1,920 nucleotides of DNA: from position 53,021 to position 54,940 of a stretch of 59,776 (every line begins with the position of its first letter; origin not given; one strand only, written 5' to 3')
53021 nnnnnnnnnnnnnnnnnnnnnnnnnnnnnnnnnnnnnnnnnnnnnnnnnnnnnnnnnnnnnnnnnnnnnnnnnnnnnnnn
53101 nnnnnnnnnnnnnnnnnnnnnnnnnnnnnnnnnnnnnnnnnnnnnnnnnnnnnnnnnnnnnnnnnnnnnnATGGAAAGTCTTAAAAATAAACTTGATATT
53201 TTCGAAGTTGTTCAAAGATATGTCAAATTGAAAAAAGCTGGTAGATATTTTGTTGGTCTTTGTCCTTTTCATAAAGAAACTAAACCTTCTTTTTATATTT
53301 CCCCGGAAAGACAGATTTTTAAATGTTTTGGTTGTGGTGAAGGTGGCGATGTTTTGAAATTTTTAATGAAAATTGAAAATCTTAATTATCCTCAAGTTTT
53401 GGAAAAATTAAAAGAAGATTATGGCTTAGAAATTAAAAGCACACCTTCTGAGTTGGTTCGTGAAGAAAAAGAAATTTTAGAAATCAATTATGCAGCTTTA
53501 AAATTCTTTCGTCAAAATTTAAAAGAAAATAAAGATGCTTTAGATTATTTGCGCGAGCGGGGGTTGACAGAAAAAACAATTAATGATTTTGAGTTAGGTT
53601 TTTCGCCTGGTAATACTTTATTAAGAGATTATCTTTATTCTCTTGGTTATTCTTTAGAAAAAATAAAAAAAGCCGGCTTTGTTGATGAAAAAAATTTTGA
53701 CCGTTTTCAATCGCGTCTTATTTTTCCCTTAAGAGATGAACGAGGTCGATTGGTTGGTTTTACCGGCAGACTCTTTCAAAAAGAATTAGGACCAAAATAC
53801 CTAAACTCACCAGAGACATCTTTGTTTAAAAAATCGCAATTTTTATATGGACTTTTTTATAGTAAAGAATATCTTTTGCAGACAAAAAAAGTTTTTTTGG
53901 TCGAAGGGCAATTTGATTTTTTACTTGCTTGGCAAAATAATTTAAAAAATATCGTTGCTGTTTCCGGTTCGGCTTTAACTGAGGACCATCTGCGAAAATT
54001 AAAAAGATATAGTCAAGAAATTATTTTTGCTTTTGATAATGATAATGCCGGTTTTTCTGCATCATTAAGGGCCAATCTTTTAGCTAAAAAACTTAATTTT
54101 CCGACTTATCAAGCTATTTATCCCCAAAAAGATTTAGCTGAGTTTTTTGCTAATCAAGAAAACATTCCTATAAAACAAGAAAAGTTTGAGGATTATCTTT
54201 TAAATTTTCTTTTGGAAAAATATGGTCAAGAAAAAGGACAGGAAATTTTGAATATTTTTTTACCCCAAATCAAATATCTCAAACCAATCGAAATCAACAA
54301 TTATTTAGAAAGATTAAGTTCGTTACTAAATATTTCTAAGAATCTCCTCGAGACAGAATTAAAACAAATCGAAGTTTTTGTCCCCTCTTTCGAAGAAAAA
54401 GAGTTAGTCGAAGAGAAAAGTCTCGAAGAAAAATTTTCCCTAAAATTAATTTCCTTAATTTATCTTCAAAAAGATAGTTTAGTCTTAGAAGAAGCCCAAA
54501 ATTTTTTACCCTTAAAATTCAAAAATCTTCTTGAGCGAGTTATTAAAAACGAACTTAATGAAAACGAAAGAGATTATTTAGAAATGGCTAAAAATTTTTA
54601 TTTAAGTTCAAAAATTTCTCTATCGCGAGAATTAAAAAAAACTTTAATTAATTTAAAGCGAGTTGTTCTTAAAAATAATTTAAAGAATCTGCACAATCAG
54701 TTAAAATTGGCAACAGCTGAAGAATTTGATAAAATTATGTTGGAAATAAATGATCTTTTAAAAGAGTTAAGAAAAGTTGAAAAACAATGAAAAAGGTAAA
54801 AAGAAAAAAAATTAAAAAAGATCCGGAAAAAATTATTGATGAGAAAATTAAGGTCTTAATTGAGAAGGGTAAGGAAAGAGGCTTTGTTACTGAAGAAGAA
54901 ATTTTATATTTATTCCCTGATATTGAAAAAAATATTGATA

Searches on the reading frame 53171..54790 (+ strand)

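Call 63: search_protein_families(library=pfam, proteins=[window:53171-54790:+], max_evalue=0.00001)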
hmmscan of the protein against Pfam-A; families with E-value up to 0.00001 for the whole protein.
window:53171-54790:+ (539 aa): 5 families
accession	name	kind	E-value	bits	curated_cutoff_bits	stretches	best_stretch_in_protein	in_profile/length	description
PF08275.17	DNAG_N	-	7.7e-35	120.2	26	1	112-229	1-125/128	DNA primase catalytic core, N-terminal domain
PF01807.25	Zn_ribbon_DnaG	-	1.4e-33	115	24.9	1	2-90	7-95/98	CHC2 zinc finger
PF13155.12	Toprim_2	-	1.2e-14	54.9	22.1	1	242-325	1-87/88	Toprim-like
PF13662.12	Toprim_4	-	2.9e-13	50.3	25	1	240-301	2-70/85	Toprim domain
PF01751.28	Toprim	-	7.3e-08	32.9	23.1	1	241-302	2-77/96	Toprim domain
